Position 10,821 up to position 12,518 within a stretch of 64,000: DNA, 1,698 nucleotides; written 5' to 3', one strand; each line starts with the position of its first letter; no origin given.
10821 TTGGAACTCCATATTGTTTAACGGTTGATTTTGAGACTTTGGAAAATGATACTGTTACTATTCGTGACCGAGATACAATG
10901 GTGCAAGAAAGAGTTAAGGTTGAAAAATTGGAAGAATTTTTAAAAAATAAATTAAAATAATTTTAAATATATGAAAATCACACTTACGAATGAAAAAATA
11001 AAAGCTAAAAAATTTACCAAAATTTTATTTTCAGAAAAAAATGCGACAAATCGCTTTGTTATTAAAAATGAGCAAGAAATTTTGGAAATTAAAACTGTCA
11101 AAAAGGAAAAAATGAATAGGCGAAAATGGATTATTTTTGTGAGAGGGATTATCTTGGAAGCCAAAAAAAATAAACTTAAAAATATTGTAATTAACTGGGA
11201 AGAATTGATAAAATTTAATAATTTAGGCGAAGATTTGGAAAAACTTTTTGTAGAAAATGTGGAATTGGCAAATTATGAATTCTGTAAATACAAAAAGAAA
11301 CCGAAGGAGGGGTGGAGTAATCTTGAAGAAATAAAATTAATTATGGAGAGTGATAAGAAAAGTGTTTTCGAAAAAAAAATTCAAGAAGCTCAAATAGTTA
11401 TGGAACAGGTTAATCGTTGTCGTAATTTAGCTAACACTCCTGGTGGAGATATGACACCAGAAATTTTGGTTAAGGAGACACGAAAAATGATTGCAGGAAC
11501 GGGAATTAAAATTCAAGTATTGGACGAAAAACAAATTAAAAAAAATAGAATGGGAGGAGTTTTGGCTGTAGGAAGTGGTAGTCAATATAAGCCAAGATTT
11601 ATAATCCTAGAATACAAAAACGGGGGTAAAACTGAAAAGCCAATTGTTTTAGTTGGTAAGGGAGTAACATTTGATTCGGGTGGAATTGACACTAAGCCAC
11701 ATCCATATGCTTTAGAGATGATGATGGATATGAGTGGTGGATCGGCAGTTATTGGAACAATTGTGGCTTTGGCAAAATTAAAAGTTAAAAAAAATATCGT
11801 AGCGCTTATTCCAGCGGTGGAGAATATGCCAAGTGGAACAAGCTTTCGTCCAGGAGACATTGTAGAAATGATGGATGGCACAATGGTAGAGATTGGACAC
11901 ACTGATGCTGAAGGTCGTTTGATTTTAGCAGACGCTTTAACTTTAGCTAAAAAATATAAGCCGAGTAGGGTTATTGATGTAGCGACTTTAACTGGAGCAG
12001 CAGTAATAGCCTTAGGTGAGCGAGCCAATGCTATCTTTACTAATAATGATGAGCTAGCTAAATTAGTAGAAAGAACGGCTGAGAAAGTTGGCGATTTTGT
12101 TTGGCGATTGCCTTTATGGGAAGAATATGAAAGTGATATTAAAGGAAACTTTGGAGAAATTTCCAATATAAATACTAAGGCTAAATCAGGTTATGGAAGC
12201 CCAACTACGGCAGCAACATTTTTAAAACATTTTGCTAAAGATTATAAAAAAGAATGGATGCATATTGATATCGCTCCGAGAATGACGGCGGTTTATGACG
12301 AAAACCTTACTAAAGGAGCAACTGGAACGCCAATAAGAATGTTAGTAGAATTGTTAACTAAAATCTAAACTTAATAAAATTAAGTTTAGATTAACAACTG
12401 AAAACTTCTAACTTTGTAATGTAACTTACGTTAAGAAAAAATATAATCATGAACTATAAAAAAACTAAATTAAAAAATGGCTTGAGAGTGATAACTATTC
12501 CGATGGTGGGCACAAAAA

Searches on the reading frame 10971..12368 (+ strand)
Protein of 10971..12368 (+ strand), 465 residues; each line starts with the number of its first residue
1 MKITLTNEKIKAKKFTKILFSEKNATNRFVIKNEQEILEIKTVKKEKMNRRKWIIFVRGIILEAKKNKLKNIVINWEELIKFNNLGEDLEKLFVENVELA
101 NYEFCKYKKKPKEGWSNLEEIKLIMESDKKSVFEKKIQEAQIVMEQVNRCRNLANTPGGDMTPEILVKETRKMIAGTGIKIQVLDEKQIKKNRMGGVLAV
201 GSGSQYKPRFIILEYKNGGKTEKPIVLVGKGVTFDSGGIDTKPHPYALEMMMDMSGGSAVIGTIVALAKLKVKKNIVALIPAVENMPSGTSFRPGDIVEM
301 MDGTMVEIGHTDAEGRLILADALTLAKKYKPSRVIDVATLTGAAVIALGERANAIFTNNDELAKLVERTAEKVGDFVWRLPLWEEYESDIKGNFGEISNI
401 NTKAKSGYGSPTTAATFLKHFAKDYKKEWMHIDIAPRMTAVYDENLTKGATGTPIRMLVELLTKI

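Call 63: search_protein_families(library=pfam, proteins=[window:10971-12368:+], max_evalue=0.00001)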
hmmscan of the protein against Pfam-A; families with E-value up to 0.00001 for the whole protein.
window:10971-12368:+ (465 aa): 1 family
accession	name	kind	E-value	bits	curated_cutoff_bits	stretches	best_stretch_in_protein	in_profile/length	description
PF00883.26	Peptidase_M17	-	4.5e-110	368.2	25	1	149-459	2-310/310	Cytosol aminopeptidase family, catalytic domain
